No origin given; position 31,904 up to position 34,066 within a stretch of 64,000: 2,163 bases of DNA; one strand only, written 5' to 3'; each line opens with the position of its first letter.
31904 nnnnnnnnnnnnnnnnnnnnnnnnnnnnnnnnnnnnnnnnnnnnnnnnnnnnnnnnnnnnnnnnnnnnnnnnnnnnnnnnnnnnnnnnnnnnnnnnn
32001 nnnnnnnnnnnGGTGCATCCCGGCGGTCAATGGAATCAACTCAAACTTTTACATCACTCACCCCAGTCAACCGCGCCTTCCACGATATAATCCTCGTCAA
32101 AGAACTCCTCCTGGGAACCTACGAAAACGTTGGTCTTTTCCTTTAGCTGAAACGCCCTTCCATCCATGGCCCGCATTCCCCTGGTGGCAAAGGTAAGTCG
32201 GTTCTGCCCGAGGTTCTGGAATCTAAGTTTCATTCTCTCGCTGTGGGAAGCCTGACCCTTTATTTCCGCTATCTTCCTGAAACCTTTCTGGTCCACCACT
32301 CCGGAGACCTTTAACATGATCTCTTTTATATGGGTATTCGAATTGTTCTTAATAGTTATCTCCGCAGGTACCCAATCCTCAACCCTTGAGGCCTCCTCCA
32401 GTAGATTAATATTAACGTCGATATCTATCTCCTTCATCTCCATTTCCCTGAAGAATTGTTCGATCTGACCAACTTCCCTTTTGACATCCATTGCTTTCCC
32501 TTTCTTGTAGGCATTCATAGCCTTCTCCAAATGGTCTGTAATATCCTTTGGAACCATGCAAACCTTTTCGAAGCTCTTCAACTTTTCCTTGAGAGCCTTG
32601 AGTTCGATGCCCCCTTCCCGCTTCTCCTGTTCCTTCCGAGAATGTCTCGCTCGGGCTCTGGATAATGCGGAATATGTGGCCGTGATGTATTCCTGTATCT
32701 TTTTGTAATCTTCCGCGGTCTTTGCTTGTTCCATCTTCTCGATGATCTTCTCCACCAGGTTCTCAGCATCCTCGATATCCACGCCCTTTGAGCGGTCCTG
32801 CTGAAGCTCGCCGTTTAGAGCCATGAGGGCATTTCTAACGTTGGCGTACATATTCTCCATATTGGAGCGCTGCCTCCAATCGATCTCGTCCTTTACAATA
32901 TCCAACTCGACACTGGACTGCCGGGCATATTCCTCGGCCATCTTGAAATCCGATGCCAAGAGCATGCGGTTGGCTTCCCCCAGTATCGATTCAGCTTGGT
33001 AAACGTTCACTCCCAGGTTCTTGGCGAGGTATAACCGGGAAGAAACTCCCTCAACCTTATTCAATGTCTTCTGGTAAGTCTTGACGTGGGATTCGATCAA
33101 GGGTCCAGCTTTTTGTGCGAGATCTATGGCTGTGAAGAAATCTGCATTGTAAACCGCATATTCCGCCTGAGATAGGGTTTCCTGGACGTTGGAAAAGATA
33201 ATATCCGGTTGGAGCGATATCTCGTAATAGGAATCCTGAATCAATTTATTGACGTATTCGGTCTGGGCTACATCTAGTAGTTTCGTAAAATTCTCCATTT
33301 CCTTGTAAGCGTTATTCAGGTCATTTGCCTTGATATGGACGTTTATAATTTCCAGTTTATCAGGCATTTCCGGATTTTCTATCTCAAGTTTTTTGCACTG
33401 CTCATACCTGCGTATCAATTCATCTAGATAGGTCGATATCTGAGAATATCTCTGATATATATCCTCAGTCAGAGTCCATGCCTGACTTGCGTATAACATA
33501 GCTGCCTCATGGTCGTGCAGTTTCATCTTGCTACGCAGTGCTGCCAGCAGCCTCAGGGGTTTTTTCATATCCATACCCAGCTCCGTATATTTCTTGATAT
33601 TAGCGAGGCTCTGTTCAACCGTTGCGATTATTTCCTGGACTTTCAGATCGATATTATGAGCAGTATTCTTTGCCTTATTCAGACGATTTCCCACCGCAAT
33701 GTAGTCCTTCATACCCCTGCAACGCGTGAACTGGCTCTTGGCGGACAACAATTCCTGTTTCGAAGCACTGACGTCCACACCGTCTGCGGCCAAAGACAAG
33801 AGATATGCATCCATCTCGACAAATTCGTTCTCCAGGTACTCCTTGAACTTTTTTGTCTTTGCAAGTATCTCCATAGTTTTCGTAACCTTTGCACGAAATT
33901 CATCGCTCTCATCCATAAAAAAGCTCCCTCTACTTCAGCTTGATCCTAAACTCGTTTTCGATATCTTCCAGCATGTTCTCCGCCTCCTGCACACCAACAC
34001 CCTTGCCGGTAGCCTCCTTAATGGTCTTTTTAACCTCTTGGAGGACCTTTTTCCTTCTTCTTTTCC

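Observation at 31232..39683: PA14 adhesin, a 66-aa-repeat paralog and an RNase-H-fold gene form one unit, and the adhesin's cytoplasmic tail ends in a half-copy of the repeat motif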

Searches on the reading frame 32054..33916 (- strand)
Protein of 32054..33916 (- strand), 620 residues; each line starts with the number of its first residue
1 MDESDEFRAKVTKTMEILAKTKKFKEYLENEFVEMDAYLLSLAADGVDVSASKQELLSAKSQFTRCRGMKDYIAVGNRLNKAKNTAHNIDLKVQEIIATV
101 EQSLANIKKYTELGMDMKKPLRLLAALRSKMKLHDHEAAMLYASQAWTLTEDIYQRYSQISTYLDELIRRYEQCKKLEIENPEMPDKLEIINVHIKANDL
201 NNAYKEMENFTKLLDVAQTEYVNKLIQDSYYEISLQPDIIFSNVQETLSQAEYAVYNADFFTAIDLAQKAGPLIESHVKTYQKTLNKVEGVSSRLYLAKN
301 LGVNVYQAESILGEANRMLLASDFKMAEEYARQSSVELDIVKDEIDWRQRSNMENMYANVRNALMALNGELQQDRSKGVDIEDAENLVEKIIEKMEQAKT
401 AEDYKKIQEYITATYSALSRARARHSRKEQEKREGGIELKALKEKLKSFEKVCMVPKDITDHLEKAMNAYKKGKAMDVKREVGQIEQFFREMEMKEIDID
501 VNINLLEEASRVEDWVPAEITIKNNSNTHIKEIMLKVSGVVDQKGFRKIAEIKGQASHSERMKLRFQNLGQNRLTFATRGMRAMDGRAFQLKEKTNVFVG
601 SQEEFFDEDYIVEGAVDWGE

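Call 8: search_protein_families(library=pfam, proteins=[window:32054-33916:-], max_evalue=0.01)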
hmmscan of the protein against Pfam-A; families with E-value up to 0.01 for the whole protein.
window:32054-33916:- (620 aa): 0 families

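Call 12: find_homologous_proteins(query=window:32054-33916:-)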
Query window:32054-33916:- (620 aa): 8 proteins with E <= 0.001 among 8000 candidates.
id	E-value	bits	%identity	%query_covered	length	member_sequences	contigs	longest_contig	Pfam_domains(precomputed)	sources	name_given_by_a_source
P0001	0.0e+0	1338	100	100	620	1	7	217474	-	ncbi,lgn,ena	-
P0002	0.0e+0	1213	90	100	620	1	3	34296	-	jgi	-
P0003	0.0e+0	1202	91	98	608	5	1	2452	-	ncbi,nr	ncbi:MAG: hypothetical protein QGH39_09345, partial [Candidatus Thermoplasmatota archaeon]|nr:hypoth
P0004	7.4e-275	931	69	100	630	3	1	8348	-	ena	-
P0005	3.4e-271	919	68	100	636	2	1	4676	-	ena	-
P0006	1.4e-258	877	65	100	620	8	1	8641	-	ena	-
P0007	8.3e-255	865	65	100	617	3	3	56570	-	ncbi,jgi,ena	-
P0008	3.8e-245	833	62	100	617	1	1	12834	-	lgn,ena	-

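Call 13: find_encoding_contigs(protein=P0007, flank=10000, max_places=3)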
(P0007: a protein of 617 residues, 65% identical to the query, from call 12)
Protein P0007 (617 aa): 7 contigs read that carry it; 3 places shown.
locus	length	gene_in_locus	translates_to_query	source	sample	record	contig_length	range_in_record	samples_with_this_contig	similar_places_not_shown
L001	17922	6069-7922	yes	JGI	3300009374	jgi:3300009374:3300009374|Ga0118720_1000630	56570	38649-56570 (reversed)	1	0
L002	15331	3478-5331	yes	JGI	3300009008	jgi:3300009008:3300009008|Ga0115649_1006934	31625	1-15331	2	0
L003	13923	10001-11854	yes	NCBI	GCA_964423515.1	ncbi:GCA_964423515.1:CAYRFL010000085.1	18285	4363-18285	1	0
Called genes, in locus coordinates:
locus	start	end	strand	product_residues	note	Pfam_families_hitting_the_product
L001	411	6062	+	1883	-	PF17803:Cadherin_4 (faint), PF07691:PA14, PF17892:Cadherin_5 (weak), PF17963:Big_9, PF07705:CARDB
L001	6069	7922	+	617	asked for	-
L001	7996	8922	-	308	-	-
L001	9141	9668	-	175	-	-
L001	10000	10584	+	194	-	PF18955:DUF5698, PF10035:DUF2179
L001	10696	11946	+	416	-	PF00155:Aminotran_1_2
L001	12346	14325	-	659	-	-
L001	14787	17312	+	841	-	PF16403:Bact_surface_Ig-like (faint), PF00801:PKD (faint), PF15418:DUF4625 (faint), PF18981:InlK_D3 (faint), PF18911:PKD_4 (weak), PF22352:K319L-like_PKD (weak)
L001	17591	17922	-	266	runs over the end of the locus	PF20161:VpsR (weak), PF00072:Response_reg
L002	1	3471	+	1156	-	?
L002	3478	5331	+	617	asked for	-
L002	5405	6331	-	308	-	-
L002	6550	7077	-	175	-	-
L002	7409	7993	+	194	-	PF18955:DUF5698, PF10035:DUF2179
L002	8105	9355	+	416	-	PF00155:Aminotran_1_2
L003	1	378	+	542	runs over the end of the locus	PF00118:Cpn60_TCP1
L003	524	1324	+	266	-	PF13386:DsbD_2 (weak), PF03824:NicO (weak)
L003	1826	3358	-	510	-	PF01409:tRNA-synt_2d, PF17759:tRNA_synthFbeta (weak)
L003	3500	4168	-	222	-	-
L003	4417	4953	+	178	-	-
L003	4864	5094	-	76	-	-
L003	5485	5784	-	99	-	-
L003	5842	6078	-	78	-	-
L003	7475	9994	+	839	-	PF17803:Cadherin_4 (faint), PF17892:Cadherin_5 (weak), PF17963:Big_9, PF07705:CARDB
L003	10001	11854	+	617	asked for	-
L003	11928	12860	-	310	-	-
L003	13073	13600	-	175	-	-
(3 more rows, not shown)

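Call 14: find_encoding_contigs(protein=P0008, flank=10000, max_places=2)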
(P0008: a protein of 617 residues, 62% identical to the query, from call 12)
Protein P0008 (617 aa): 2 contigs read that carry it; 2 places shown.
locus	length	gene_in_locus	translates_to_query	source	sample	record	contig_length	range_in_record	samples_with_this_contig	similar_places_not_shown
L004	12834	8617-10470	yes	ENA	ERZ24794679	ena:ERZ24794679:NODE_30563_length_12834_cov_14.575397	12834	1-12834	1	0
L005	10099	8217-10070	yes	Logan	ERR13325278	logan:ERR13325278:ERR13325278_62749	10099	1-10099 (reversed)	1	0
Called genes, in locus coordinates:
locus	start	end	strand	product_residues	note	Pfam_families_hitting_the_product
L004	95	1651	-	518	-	PF22665:WHD_DUF6293 (faint), PF01409:tRNA-synt_2d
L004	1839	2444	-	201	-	-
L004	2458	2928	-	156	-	-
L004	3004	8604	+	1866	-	PF17963:Big_9 (faint), PF17892:Cadherin_5 (faint), PF07691:PA14, PF07705:CARDB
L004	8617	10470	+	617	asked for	-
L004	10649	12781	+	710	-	PF00580:UvrD-helicase, PF01443:Viral_helicase1 (faint), PF13245:AAA_19, PF13361:UvrD_C, PF13538:UvrD_C_2 (weak), PF00570:HRDC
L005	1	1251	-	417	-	?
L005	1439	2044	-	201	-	-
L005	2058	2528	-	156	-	-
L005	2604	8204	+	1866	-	PF17963:Big_9 (faint), PF17892:Cadherin_5 (faint), PF07691:PA14, PF07705:CARDB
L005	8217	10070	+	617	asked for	-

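Call 15: find_encoding_contigs(protein=P0006, flank=10000, max_places=2)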
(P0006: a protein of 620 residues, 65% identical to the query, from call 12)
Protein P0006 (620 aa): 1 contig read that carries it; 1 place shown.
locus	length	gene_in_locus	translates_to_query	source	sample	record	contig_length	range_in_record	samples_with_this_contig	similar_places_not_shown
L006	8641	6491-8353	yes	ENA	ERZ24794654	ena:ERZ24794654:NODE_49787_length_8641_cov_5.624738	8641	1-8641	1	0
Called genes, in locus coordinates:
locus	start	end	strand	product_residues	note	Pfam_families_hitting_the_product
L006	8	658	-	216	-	-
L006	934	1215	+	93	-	PF13828:DUF4190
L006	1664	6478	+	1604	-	PF17963:Big_9 (faint), PF17892:Cadherin_5 (faint), PF07691:PA14 (weak), PF07705:CARDB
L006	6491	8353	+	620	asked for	-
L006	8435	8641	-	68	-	?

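Call 16: find_encoding_contigs(protein=P0004, flank=10000, max_places=2)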
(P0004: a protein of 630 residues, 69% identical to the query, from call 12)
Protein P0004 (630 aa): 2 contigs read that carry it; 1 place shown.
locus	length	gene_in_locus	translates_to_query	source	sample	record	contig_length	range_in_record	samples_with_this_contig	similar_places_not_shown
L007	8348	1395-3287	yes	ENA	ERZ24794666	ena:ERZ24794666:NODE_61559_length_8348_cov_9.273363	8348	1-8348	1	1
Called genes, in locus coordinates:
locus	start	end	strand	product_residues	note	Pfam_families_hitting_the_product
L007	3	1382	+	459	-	?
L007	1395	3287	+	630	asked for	-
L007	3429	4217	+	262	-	-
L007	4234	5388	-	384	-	-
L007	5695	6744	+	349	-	PF26356:Pelota_N, PF03465:eRF1_3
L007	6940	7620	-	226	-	PF01902:Diphthami_syn_2_N, PF28410:Diphthami_syn_2_C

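Call 22: find_related_loci(query=A1, collection=genome_contigs, flank=10000)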
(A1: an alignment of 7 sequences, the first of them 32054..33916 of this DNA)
Query A1 (620 aa) in genome_contigs; peptide patterns used: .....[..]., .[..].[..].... (x = any residue, [..] = any of these).
167 stretches matched a pattern; 3 encode a relative of the query (tblastn E <= 1e-3); 2 distinct loci.
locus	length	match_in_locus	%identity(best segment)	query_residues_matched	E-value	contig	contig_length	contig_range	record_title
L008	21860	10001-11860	91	1-620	0e+0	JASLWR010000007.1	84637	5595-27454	MAG: Thermoplasmatota archaeon isolate ETNP2_MAG_1 NODE_7_length_84637_cov_4.639309, whole genome shotgun sequence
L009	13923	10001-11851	65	1-619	0e+0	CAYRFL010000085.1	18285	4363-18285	MAG TPA_asm: uncultured archaeon isolate SRP077602_co2_347 genome assembly, contig: NODE_4566_length_18285_cov_7.942348,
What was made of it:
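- Tried and rejected: The genome scan gave two (call 22).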

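Call 29: search_protein_families(library=ncbifam, proteins=[window:32054-33916:-], max_evalue=1)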
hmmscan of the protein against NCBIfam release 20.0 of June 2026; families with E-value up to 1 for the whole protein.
window:32054-33916:- (620 aa): 1 family
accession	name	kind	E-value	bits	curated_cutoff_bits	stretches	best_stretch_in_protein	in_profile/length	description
NF052612.1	sll0565_fam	equivalog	0.32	11.4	50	0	152-226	2-76/106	sll0565 family protein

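Call 40: predict_structure(alignment_id=A1)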
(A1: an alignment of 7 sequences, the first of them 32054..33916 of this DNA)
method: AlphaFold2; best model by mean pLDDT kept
length: 620 residues; sequences in the alignment: 7
mean_pLDDT: 76.1   pTM: 0.39
mean pLDDT of the five models: 76.1, 74.0, 73.4, 72.0, 71.2
residues with pLDDT >= 90: 155; 70-90: 246; 50-70: 189; < 50: 30
segments of 3 or more residues with pLDDT < 50: 539-547, 602-620
pLDDT, mean of each block of 10 residues (from residue 1): 71 85 91 91 81 90 88 90 88 89 92 87 91 86 93 88 92 92 91 86 92 94 95 87 93 93 94 89 79 67 65 71 65 68 68 72 80 78 83 79 79 82 68 59 68 67 76 65 74 60 62 62 64 52 46 64 59 58 54 53 42 29
secondary structure, 60 per line:
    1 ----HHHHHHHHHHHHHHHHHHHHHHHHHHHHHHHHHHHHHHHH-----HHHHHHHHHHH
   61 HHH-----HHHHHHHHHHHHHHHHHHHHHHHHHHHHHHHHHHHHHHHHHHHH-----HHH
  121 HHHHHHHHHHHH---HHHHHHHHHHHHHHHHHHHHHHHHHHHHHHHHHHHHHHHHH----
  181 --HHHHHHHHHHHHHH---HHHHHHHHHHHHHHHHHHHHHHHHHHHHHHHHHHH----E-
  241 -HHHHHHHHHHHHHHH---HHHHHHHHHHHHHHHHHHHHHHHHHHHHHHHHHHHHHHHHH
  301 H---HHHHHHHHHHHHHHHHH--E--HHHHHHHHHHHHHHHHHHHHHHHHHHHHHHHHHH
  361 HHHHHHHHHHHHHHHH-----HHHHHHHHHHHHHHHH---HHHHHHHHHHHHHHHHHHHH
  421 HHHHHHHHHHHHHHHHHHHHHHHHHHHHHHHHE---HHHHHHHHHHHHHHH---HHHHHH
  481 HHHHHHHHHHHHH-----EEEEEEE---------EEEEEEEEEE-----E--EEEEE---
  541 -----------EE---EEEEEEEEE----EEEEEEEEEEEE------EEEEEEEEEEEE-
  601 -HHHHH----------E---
elements in order: H5-44 H50-63 H69-112 H118-132 H136-176 H183-196 H200-234 H242-256 H260-301 H305-321 H327-376 H382-397 H401-452 H457-471 H475-493 E499-505 E515-524 E533-537 E557-565 E570-581 E588-599 H602-606
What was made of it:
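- On 66-aa helical repeat family of the window's 2448-aa giant (unnamed): The AF2 helix pattern has a period of about 66 aa (call 40)
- Closest known: Spectrin-type three-helix repeats. Same: That gives a rod of small helical bundles (call 40).
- A 620-aa rigid-looking rod with an Ig-like domain is unlike known small secretion chaperones (call 40).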

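Call 43: fold_search(model_id=the predicted structure, library=pdb)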
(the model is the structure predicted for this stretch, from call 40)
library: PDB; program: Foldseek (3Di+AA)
matches with E <= 10: 879; with E <= 0.001: 2
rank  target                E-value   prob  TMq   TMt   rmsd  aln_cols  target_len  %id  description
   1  7pks_g                4.0e-04  0.69  0.13  0.09  56.6       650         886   12  Structural basis of Integrator-mediated transcription regulation (released 2021-12-08)
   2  8bcb_B                9.5e-04  0.89  0.12  0.05  23.2       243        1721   11  Human Brr2 Helicase Region in complex with C-tail deleted Jab1 and compound 34 (released 2023-03-08)
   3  8xrx_E                1.2e-03  1.00  0.09  0.09   8.7       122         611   13  The crystal structure of a GH3 enzyme CcBgl3B with glucose and gentiobiose (released 2024-04-10)
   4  8rc4_g                1.3e-03  0.54  0.12  0.09  55.5       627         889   12  Structure of Integrator-PP2A complex (released 2024-02-07)
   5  8xrx_C                1.3e-03  1.00  0.09  0.08   8.7       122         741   13  The crystal structure of a GH3 enzyme CcBgl3B with glucose and gentiobiose (released 2024-04-10)
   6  8xrx_B                1.4e-03  1.00  0.09  0.08   8.8       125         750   13  The crystal structure of a GH3 enzyme CcBgl3B with glucose and gentiobiose (released 2024-04-10)
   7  8xrt_D                1.4e-03  1.00  0.09  0.08   9.2       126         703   14  The crystal structure of a GH3 enzyme CcBgl3B (released 2024-04-10)
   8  5m52_A                1.4e-03  0.99  0.13  0.05  10.3       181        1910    9  Crystal structure of yeast Brr2 full-lenght in complex with Prp8 Jab1 domain (released 2016-12-07)
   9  8rjc_6                1.5e-03  1.00  0.12  0.33  11.1       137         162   13  Structure of the rabbit 80S ribosome stalled on a 2-TMD rhodopsin intermediate in complex with Sec61-TRAP, open confor (released 2024-01-24)
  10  8xrv_B                1.6e-03  1.00  0.09  0.08   8.8       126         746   13  The crystal structure of a GH3 enzyme CcBgl3B with glucose (released 2024-04-10)
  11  8xrv_C                1.6e-03  1.00  0.10  0.08   8.8       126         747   13  The crystal structure of a GH3 enzyme CcBgl3B with glucose (released 2024-04-10)
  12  8xrx_A                1.6e-03  1.00  0.09  0.08   8.8       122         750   13  The crystal structure of a GH3 enzyme CcBgl3B with glucose and gentiobiose (released 2024-04-10)
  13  5m59_E                1.6e-03  0.99  0.12  0.05   7.9       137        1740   13  Crystal structure of Chaetomium thermophilum Brr2 helicase core in complex with Prp8 Jab1 domain (released 2016-12-21)
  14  8b6l_F                1.8e-03  1.00  0.12  0.37   6.7       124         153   14  Subtomogram average of the human Sec61-TRAP-OSTA-translocon (released 2022-12-07)
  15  7e1y_A                1.8e-03  0.99  0.15  0.17  12.9       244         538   10  Staphylothermus marinus amylopullulanase -SmApu (released 2022-02-09)
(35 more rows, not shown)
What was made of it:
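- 32120..32422 (-): p620 C-terminal beta-sandwich (aa 499-599), Ig/FnIII-like, low model confidence. calls 40, 43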

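Call 48: search_protein_representatives(alignment_id=A1)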
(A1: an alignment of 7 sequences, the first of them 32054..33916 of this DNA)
Query: 7 sequences, 619 profile positions. Proteins with E-value up to 0.001 (for the whole library): 134; up to 1e-10: 46; up to 1e-30: 3. The best 134 are listed.
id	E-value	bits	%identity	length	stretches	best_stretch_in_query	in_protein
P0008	0.0e+00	1172.4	-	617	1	1-618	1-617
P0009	2.6e-160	551.3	-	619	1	1-617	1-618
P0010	5.3e-127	441.2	-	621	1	4-617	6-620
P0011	1.9e-30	122.2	-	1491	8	509-610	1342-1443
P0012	4.1e-30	121.1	-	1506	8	24-276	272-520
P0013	6.9e-26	107.2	-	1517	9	23-197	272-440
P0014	1.3e-24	103.0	-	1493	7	162-315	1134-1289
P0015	5.3e-24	101.0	-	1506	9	244-339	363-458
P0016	9.3e-24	100.2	-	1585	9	24-338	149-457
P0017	4.8e-23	97.8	-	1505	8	241-346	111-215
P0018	7.2e-23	97.2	-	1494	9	514-600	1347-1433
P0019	3.4e-22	95.0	-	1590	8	53-279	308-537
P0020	5.3e-21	91.1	-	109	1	195-291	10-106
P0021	1.8e-20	89.3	-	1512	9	69-272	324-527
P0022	3.2e-20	88.5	-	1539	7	26-346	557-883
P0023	3.8e-20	88.2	-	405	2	374-589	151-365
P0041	1.8e-14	69.5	-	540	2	294-588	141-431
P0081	2.6e-07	45.8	-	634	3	381-599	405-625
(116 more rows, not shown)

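Call 50: find_encoding_contigs(protein=P0009, flank=10000, max_places=3)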
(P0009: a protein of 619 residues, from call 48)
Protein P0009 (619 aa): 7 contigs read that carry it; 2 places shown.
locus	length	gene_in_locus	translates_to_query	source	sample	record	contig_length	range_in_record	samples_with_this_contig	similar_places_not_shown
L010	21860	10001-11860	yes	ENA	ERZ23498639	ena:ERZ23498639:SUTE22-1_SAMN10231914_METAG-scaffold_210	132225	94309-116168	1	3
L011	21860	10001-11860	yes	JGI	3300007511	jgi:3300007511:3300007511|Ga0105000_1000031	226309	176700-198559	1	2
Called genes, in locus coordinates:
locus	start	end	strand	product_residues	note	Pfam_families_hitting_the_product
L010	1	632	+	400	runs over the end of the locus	-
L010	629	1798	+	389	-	PF13439:Glyco_transf_4 (weak), PF13579:Glyco_trans_4_4 (weak), PF13692:Glyco_trans_1_4, PF00534:Glycos_transf_1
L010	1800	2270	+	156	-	-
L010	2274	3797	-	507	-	PF01409:tRNA-synt_2d, PF00152:tRNA-synt_2 (faint), PF17759:tRNA_synthFbeta (weak)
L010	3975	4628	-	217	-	PF00857:Isochorismatase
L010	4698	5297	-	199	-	-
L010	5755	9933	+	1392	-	PF07705:CARDB (faint), PF07691:PA14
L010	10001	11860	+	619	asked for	PF10938:YfdX (faint)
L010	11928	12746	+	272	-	-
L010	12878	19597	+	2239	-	PF07705:CARDB, PF18884:TSP3_bac (weak)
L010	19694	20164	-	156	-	-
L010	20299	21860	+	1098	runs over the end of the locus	PF02638:GHL10, PF13200:DUF4015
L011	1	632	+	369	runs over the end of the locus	-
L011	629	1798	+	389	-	PF13439:Glyco_transf_4 (weak), PF13579:Glyco_trans_4_4 (weak), PF13692:Glyco_trans_1_4, PF00534:Glycos_transf_1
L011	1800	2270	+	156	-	-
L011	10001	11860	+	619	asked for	PF10938:YfdX (faint)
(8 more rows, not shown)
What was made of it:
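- On CARDB / Big_9 Ig-like surface protein: Orthologues carry the same domains (calls 13-16, 50)
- The flanks are reshuffled while the pair stays together (calls 13-16, 50).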

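Call 51: find_encoding_contigs(protein=P0010, flank=10000, max_places=3)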
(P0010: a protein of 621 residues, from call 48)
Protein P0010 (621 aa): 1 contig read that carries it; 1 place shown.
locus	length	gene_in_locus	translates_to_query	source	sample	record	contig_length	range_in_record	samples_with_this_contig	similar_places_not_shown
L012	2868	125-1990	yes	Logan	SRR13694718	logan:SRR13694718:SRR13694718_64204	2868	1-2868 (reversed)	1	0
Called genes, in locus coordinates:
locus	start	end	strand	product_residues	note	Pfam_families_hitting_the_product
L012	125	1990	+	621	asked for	-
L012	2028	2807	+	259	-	-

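Call 53: search_protein_families(library=pfam, proteins=[L010:11928-12746:+, L012:2028-2807:+, L007:3429-4217:+], max_evalue=10)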
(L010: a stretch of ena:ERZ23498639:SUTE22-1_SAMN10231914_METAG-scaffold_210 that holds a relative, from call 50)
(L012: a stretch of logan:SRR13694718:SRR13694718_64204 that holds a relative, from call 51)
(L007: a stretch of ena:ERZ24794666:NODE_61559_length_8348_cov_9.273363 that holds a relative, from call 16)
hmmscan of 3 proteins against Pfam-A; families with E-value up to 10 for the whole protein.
L010:11928-12746:+ (272 aa): 2 families
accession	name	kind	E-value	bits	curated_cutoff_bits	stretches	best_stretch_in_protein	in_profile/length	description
PF04312.18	DUF460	-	0.00083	19.5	28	1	76-110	19-55/135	Protein of unknown function (DUF460)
PF05852.16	DUF848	-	0.079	13.5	25.3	1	126-181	64-123/145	Gammaherpesvirus protein of unknown function (DUF848)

L012:2028-2807:+ (259 aa): 1 family
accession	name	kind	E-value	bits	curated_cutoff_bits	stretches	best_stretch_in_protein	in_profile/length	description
PF04312.18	DUF460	-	0.043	14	28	1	81-119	21-61/135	Protein of unknown function (DUF460)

L007:3429-4217:+ (262 aa): 2 families
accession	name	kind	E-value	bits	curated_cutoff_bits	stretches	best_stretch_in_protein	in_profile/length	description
PF04312.18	DUF460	-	0.0014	18.8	28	1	93-120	28-56/135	Protein of unknown function (DUF460)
PF06175.17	MiaE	-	0.097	12.9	27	1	2-32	63-93/199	tRNA-(MS[2]IO[6]A)-hydroxylase (MiaE)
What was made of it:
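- On DUF460 / RuvC-YqgF RNase-H-like nucleases (p259): call 53: 14-19.5 bits against cut-off 28, though consistent in 4 of 4 orthologues
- Closest known: DUF460 / RuvC-YqgF-type RNase-H-fold proteins. Same: All four orthologues tested give weak DUF460 hits over the G-[VI]-D-P-G strand region (E 8e-4 to 0.04, call 53).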
